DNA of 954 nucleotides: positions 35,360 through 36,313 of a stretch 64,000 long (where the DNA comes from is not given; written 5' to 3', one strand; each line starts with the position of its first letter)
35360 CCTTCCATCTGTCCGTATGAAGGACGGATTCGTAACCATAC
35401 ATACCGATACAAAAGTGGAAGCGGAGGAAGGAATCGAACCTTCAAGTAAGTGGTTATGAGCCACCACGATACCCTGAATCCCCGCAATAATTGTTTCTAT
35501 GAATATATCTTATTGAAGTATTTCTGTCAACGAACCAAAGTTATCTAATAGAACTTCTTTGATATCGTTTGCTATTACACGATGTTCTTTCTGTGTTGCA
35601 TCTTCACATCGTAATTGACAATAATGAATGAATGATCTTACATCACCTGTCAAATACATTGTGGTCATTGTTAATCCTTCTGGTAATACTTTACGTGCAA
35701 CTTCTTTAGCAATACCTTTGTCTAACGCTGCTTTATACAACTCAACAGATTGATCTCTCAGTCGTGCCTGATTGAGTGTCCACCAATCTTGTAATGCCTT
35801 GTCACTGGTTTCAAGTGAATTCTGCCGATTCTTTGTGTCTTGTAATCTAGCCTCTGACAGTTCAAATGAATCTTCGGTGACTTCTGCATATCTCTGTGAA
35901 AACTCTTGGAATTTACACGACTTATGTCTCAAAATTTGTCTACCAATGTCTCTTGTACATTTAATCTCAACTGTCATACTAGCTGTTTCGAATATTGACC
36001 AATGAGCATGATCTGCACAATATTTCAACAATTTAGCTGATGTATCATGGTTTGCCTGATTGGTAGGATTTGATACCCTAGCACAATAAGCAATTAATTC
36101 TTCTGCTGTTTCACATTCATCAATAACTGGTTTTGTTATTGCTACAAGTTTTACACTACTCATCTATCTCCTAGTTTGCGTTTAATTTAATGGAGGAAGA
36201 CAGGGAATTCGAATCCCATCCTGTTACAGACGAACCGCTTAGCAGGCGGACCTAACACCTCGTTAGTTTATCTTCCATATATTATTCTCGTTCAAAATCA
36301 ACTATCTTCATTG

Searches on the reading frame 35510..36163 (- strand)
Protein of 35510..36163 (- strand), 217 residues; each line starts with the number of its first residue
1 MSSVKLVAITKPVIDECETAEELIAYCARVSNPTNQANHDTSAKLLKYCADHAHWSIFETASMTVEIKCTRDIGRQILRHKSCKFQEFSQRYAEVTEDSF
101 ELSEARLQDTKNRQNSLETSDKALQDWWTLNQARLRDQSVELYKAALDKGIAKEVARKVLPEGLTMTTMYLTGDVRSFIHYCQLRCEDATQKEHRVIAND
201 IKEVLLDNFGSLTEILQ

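Call 4: search_protein_families(library=pfam, proteins=[window:35510-36163:-], max_evalue=0.01)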
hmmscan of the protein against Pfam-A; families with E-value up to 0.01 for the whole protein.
window:35510-36163:- (217 aa): 1 family
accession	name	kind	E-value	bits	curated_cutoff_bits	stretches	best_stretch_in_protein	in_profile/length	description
PF02511.20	Thy1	-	1.1e-39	136.6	24.8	1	13-205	2-185/191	Thymidylate synthase complementing protein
